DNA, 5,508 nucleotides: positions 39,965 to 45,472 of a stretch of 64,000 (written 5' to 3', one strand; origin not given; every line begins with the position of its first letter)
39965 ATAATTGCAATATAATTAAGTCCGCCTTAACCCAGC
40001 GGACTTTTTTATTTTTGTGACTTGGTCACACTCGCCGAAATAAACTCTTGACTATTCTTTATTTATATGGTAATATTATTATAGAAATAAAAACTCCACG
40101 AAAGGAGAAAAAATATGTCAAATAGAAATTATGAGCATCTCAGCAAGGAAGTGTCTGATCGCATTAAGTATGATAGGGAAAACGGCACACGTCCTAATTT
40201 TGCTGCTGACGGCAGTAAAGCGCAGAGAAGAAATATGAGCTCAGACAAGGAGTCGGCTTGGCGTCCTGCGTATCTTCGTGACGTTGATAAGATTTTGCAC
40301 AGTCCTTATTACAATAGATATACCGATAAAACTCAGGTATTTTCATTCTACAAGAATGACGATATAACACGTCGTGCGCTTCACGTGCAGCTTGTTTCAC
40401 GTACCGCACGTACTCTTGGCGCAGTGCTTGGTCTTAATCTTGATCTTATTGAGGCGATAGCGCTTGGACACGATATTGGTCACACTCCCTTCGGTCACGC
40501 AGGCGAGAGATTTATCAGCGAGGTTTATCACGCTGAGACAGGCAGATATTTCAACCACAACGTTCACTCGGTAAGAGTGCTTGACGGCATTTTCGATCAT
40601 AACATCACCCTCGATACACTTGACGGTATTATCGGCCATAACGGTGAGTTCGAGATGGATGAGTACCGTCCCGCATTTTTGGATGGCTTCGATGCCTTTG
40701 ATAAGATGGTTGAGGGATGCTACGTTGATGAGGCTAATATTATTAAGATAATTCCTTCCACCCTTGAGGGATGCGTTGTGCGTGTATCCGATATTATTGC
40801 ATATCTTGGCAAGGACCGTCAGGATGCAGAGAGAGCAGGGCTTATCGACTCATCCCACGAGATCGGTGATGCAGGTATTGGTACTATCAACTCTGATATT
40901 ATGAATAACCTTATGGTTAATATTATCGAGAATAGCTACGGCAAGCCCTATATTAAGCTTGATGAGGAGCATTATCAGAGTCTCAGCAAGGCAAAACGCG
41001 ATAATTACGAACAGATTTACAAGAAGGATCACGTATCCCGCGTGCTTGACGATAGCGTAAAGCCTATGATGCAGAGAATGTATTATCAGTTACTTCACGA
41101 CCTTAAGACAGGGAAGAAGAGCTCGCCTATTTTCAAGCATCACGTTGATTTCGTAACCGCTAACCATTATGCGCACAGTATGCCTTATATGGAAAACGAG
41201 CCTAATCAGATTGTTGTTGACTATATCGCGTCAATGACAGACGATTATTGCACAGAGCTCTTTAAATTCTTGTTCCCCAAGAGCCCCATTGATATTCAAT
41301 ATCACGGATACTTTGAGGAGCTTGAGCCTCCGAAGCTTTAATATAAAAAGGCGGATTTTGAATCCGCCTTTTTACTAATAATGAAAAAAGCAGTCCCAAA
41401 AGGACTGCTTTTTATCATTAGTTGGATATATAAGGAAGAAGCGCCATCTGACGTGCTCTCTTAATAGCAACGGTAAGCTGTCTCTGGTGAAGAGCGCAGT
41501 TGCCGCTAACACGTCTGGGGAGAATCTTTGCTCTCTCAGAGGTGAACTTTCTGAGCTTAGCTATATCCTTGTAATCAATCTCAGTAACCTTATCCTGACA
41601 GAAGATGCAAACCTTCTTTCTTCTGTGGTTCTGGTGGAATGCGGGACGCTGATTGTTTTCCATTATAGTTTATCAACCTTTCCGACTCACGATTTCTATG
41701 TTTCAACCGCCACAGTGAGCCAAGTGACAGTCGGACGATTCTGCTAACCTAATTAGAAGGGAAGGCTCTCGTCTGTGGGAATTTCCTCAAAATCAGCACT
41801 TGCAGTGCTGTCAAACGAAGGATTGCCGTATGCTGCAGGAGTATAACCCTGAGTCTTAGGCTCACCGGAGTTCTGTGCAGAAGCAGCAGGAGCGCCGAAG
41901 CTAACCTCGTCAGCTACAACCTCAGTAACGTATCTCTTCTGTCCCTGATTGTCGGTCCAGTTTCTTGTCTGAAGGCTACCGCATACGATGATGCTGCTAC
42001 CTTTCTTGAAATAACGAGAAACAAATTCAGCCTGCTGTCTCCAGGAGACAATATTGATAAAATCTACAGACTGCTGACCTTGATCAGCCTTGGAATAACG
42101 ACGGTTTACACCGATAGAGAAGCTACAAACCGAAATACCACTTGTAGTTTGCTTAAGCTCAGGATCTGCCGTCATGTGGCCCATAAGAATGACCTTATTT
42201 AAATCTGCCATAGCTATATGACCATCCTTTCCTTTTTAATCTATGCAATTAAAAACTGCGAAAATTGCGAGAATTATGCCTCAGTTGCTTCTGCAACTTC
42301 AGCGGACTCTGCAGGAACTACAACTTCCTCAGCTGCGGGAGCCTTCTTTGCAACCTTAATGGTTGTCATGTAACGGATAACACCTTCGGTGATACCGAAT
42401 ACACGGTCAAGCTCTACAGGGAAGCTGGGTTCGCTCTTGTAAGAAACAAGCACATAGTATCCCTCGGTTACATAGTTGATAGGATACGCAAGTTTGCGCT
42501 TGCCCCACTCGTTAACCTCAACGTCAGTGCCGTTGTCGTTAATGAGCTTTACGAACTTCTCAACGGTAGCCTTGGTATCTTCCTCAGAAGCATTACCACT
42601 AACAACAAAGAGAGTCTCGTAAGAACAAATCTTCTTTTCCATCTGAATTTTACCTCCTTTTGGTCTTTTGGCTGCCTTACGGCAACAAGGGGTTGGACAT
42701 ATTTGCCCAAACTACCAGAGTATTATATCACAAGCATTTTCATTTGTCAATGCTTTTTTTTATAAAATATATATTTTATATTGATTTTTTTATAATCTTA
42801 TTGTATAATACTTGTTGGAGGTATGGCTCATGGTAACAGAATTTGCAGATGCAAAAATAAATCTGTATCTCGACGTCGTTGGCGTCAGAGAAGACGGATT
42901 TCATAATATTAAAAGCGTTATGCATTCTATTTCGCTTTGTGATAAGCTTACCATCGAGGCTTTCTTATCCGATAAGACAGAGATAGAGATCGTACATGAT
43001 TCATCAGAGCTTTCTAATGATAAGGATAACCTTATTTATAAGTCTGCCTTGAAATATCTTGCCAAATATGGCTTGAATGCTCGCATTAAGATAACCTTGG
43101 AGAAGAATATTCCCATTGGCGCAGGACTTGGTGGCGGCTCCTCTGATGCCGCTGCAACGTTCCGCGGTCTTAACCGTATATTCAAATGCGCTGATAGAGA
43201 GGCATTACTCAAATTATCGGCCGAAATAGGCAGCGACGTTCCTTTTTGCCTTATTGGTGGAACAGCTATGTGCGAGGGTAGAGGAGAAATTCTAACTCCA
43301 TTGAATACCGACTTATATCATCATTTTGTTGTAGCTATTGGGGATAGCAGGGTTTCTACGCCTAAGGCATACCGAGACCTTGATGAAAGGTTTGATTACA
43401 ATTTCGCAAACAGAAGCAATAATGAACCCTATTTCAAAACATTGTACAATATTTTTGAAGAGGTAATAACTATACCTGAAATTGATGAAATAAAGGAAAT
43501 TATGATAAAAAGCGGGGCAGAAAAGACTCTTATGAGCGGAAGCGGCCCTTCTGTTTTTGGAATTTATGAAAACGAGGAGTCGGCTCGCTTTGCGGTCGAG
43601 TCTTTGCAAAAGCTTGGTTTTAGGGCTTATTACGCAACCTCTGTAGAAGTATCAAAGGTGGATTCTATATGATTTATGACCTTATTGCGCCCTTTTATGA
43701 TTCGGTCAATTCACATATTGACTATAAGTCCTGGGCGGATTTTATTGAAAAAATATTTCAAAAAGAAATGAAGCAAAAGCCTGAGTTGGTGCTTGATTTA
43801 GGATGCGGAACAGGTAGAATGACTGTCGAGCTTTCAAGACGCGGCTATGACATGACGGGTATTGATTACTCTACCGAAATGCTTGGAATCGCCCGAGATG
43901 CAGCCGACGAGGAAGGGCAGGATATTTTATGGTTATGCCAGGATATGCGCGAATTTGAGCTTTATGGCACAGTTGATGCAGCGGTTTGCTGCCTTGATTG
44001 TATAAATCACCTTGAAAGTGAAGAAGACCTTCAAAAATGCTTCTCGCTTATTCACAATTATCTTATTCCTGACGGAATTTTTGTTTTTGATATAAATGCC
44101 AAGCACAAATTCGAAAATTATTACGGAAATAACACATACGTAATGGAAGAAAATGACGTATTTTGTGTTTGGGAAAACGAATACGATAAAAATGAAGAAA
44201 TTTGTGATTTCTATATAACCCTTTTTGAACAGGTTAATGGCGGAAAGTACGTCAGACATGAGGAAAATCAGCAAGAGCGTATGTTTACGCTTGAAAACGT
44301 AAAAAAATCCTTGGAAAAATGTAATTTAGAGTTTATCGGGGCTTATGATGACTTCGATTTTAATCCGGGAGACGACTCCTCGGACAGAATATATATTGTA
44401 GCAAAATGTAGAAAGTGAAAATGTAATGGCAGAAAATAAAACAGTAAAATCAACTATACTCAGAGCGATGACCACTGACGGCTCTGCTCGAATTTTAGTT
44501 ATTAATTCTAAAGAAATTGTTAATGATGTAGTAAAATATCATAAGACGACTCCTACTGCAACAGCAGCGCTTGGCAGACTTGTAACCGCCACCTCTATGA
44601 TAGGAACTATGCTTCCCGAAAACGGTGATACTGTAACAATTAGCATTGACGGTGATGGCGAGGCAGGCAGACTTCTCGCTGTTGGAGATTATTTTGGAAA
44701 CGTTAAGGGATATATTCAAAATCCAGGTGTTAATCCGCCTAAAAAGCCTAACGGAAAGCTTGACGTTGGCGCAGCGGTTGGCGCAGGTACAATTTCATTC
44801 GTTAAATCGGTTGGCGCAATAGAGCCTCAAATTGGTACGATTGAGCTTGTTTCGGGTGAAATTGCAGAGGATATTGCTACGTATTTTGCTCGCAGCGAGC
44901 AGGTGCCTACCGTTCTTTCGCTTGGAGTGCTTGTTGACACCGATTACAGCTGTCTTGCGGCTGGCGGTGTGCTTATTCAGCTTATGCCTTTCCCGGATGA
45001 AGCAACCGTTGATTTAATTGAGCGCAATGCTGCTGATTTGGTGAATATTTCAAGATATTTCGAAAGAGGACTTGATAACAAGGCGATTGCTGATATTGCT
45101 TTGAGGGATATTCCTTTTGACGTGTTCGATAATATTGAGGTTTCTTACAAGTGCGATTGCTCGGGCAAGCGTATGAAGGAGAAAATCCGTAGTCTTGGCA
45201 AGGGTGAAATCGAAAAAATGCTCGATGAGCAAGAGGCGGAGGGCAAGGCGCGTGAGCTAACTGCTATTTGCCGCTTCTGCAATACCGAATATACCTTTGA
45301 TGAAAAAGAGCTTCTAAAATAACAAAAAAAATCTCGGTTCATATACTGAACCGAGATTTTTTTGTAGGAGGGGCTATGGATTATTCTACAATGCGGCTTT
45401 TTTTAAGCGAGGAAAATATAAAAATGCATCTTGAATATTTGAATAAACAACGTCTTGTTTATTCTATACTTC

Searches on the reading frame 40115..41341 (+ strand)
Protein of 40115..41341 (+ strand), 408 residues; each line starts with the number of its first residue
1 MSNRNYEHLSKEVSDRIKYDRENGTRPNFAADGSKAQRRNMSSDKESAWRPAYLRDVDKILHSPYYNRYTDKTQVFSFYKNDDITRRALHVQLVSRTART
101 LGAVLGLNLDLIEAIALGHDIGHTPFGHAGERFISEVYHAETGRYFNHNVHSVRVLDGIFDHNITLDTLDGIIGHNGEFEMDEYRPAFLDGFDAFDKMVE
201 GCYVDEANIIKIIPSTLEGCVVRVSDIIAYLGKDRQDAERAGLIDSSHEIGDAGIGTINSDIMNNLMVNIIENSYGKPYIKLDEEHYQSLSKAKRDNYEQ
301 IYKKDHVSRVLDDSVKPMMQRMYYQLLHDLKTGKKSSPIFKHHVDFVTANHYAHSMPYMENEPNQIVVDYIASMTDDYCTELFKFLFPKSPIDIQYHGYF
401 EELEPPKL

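Call 10: search_protein_families(library=pfam, proteins=[window:40115-41341:+])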
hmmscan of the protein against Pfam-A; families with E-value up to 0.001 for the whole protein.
window:40115-41341:+ (408 aa): 2 families
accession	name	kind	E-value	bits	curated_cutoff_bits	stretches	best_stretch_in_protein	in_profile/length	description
PF01966.28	HD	-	1.4e-09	38.7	22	1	90-196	4-93/116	HD domain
PF13286.11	HD_assoc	-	5.6e-05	24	22.2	1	360-383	66-89/91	Phosphohydrolase-associated domain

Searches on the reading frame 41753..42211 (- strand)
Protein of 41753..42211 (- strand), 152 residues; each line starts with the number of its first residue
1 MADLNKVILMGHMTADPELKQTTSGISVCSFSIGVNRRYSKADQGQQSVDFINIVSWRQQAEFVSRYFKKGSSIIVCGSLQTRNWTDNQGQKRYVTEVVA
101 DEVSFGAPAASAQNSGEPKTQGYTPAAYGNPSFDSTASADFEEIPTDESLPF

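Call 10: search_protein_families(library=pfam, proteins=[window:41753-42211:-])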
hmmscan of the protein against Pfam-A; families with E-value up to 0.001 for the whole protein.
window:41753-42211:- (152 aa): 1 family
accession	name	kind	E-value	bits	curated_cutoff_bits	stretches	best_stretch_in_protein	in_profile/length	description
PF00436.31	SSB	-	2.8e-36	124.1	26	1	4-105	1-103/104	Single-strand binding protein family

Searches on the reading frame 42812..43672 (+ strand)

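Call 10: search_protein_families(library=pfam, proteins=[window:42812-43672:+])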
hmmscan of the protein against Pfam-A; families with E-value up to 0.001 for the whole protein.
window:42812-43672:+ (286 aa): 2 families
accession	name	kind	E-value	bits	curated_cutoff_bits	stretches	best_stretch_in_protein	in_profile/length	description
PF00288.32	GHMP_kinases_N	-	3.7e-17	62.8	22.3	1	73-150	1-87/87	GHMP kinases N terminal domain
PF08544.19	GHMP_kinases_C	-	1.8e-10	41.5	21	1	218-267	30-81/85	GHMP kinases C terminal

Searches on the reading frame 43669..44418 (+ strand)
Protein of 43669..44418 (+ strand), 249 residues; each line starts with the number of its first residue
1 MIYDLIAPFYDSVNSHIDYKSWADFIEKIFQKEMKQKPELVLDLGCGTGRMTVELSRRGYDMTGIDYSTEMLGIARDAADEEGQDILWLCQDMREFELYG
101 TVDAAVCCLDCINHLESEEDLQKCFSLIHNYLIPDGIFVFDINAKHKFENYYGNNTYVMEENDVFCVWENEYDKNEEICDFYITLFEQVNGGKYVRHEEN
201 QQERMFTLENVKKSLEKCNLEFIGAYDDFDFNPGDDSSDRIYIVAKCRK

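Call 10: search_protein_families(library=pfam, proteins=[window:43669-44418:+])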
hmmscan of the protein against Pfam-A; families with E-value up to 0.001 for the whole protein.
window:43669-44418:+ (249 aa): 13 families
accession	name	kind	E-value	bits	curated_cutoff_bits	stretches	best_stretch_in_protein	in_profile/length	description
PF13649.12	Methyltransf_25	-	3.6e-20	72.9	27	1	41-136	1-97/97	Methyltransferase domain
PF08241.18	Methyltransf_11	-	9.3e-17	61.9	21.2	1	42-140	1-95/95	Methyltransferase domain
PF13489.12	Methyltransf_23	-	2.3e-14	53.9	27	1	19-168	6-145/164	Methyltransferase domain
PF13847.12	Methyltransf_31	-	1.1e-11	45.1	27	1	41-171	7-136/145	Methyltransferase domain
PF08242.18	Methyltransf_12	-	6.8e-11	43.2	30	1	42-138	1-98/98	Methyltransferase domain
PF01209.24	Ubie_methyltran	-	1.6e-09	37.9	20.1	1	2-104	12-119/233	ubiE/COQ5 methyltransferase family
PF05401.17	NodS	-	6.4e-07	29.9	24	1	40-141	46-145/201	Nodulation protein S (NodS)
PF02353.26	CMAS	-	1.4e-06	28.3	27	1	28-147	53-172/273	Mycolic acid cyclopropane synthetase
PF03848.20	TehB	-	3.3e-06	27.1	20.4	1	37-94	30-88/193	Tellurite resistance protein TehB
PF05891.18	Methyltransf_PK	-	3.4e-05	23.9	27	1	15-146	31-165/218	AdoMet dependent proline di-methyltransferase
PF07942.18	CARME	-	8.8e-05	22.4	27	1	19-72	38-92/268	Carnosine N-methyltransferase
PF23525.1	Methyltransf_36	-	0.00034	20.3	27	1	19-51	21-54/268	AprA MT2-like domain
PF05175.20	MTS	-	0.00085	19.4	23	0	29-94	22-91/170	Methyltransferase small domain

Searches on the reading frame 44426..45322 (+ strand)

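Call 10: search_protein_families(library=pfam, proteins=[window:44426-45322:+])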
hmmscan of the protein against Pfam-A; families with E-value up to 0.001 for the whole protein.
window:44426-45322:+ (298 aa): 1 family
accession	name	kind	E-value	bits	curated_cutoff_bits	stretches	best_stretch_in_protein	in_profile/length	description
PF01430.24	HSP33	-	6.7e-78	262.3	21.4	1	10-292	2-273/273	Hsp33 protein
